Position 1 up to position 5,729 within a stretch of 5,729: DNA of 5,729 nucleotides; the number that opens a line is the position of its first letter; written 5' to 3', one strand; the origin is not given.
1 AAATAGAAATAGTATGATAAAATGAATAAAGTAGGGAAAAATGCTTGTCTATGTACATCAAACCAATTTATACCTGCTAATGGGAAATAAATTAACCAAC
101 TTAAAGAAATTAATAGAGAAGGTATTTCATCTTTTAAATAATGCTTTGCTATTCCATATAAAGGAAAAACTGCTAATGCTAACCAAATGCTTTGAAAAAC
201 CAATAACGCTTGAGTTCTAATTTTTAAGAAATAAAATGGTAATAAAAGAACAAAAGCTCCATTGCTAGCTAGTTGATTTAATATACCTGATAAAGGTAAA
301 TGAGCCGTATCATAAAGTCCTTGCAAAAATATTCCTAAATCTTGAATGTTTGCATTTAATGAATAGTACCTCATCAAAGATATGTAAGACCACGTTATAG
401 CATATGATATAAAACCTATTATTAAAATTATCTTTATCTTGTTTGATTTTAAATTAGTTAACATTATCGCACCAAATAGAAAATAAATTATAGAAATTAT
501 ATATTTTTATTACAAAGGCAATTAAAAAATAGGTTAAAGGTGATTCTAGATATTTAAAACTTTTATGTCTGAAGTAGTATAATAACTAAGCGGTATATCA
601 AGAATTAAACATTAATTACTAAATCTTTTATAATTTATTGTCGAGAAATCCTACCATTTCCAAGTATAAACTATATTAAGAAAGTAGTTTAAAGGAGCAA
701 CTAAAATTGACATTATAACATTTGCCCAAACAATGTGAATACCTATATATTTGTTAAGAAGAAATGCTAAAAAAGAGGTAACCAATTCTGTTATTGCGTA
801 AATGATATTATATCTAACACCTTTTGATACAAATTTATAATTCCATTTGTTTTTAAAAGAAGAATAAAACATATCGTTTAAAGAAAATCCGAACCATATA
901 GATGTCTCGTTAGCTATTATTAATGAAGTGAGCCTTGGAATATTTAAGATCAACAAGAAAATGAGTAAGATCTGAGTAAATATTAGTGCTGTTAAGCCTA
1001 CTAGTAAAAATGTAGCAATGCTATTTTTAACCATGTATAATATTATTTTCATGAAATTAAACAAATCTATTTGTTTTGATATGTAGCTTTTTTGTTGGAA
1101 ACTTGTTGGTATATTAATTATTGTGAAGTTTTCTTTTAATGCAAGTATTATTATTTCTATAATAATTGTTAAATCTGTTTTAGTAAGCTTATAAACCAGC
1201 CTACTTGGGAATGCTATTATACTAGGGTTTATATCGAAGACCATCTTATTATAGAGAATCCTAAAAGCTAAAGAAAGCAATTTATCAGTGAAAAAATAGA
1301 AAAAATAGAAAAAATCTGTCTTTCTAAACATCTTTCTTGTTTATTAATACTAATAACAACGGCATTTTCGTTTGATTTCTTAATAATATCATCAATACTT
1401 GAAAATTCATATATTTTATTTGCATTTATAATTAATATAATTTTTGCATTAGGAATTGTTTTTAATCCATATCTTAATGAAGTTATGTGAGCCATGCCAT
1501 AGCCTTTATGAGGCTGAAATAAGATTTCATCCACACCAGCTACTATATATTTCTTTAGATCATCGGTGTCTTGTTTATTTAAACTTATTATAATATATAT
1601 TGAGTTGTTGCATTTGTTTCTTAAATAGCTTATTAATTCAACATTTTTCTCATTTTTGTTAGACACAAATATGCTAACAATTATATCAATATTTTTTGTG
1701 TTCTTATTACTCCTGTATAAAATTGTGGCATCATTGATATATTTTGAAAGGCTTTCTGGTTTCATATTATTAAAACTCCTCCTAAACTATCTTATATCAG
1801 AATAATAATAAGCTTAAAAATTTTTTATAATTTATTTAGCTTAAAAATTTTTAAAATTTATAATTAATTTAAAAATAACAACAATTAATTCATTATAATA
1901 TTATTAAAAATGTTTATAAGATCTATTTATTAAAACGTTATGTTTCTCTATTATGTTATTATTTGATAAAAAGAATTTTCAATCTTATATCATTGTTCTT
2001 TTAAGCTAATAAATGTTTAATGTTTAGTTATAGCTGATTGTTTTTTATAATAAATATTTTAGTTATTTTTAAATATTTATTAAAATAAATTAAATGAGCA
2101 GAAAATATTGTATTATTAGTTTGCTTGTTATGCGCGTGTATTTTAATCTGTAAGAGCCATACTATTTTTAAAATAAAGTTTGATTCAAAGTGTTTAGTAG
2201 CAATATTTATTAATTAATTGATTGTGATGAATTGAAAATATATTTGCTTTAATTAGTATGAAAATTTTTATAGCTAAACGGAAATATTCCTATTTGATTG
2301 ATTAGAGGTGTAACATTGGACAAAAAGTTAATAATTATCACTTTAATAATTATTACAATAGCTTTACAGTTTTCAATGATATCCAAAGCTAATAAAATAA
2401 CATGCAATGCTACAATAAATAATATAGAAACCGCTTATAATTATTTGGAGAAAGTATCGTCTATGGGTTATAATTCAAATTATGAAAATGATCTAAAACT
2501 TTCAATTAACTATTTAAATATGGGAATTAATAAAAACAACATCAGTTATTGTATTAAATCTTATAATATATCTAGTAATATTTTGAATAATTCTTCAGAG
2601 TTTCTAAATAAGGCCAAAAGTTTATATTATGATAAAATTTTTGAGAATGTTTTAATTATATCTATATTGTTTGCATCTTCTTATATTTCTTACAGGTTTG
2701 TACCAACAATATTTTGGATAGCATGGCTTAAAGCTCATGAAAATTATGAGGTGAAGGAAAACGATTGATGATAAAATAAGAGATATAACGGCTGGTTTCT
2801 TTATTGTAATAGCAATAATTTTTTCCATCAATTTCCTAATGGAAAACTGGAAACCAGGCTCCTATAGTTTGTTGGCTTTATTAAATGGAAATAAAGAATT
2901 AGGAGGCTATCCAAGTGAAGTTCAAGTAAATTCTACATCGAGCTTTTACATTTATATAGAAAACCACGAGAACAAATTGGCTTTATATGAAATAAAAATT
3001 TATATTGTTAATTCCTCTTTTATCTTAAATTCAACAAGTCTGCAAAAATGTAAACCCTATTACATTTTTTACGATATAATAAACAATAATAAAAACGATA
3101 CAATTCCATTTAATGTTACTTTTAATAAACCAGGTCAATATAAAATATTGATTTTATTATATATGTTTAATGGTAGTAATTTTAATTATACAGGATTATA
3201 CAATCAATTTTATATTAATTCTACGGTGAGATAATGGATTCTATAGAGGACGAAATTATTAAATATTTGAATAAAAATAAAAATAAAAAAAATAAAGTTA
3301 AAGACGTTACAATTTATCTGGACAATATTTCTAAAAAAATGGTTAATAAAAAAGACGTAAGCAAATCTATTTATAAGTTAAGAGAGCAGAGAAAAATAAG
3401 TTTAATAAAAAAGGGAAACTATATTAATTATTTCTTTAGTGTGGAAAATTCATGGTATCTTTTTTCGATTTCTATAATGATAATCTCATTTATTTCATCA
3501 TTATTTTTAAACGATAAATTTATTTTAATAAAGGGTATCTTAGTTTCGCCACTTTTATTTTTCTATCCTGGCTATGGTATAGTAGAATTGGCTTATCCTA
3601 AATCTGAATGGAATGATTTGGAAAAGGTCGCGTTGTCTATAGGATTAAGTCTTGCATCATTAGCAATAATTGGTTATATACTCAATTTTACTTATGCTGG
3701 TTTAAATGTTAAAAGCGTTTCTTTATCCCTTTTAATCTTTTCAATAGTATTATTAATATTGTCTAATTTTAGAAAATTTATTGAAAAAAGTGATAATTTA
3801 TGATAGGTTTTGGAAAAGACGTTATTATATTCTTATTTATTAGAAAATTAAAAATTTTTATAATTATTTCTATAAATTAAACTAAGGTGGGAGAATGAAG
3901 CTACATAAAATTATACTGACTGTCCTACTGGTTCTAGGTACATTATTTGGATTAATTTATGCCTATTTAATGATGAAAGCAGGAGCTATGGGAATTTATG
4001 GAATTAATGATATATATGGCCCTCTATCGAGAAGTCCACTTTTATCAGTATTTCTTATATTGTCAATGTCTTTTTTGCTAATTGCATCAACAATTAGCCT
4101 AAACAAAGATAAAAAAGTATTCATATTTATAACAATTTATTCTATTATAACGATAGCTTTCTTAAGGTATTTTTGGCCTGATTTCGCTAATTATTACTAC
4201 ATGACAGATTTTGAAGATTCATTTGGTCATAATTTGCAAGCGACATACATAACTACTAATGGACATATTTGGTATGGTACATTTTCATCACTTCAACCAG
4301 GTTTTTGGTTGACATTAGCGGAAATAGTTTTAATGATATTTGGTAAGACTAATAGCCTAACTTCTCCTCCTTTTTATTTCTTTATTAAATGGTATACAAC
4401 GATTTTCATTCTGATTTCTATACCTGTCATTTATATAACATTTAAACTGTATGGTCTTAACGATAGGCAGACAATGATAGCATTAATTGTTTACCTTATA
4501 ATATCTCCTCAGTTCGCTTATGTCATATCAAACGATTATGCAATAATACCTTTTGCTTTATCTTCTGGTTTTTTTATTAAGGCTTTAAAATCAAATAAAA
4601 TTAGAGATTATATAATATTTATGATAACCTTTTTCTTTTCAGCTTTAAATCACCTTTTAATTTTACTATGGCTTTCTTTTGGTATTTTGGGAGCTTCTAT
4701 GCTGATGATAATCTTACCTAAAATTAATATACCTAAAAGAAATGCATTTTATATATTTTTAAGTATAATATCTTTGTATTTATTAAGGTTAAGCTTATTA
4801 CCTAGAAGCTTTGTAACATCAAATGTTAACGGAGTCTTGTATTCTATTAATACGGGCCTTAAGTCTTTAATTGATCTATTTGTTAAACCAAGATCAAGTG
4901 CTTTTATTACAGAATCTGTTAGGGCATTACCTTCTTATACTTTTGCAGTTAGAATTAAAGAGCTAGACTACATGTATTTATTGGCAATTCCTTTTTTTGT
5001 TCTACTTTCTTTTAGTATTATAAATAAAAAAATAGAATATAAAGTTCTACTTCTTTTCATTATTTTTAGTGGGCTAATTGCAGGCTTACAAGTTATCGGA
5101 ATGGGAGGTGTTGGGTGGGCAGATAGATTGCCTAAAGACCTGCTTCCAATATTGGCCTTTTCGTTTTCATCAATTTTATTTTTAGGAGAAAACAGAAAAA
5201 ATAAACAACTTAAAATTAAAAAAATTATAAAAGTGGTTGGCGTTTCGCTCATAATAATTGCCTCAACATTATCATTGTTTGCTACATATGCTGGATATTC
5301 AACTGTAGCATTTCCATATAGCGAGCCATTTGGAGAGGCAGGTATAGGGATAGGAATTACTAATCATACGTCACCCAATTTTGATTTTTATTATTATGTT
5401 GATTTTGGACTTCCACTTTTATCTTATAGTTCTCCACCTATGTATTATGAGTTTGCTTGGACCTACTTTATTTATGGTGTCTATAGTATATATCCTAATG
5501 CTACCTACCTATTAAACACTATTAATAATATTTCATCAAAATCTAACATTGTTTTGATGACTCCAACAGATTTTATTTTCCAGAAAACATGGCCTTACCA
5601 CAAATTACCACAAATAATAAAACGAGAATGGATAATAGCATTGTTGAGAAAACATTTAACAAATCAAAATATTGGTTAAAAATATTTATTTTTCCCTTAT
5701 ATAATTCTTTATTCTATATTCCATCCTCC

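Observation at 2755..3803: DUF1616-type protein encoded as two genes in swapped order (C-half then N-half), with a winged-helix-like domain on the membrane half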

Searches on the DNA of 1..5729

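Call 77: search_rna_families(source=window, threshold=gathering)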
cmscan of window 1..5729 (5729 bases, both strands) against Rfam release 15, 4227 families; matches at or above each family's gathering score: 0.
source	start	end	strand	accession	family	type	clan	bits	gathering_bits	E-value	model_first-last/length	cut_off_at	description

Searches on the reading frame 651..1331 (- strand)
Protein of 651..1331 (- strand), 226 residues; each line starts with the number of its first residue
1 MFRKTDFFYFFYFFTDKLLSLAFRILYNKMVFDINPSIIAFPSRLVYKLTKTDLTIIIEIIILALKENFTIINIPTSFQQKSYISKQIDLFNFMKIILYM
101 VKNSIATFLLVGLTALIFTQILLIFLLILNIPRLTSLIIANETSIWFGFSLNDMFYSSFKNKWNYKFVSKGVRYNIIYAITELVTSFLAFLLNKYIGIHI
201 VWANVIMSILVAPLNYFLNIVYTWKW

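Call 5: search_protein_families(library=pfam, proteins=[window:651-1331:-], max_evalue=1)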
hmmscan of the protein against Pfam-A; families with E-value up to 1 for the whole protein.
window:651-1331:- (226 aa): 2 families
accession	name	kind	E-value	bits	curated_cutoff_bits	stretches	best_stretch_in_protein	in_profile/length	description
PF04138.20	GtrA_DPMS_TM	-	7.4e-11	42.7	26.1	1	107-224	1-117/117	GtrA/DPMS, transmembrane domain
PF07843.16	DUF1634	-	0.4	11.3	27.5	0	83-130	31-77/102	Protein of unknown function (DUF1634)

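Call 6: search_protein_families(library=ncbifam, proteins=[window:651-1331:-], max_evalue=1)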
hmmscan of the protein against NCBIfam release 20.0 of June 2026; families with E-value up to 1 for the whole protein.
window:651-1331:- (226 aa): 0 families

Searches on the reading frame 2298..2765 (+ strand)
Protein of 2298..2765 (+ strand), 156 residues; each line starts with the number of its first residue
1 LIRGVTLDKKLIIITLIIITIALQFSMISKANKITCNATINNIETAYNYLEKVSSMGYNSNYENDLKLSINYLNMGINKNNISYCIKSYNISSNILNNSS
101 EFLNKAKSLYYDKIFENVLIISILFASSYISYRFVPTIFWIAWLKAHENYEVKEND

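Call 5: search_protein_families(library=pfam, proteins=[window:2298-2765:+], max_evalue=1)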
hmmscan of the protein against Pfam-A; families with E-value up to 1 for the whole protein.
window:2298-2765:+ (156 aa): 1 family
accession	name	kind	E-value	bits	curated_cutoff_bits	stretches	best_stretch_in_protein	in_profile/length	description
PF03798.21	TRAM_LAG1_CLN8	-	0.021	15.2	24.6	1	93-151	112-164/198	TLC domain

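Call 6: search_protein_families(library=ncbifam, proteins=[window:2298-2765:+], max_evalue=1)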
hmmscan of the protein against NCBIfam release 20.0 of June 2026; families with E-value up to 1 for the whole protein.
window:2298-2765:+ (156 aa): 0 families
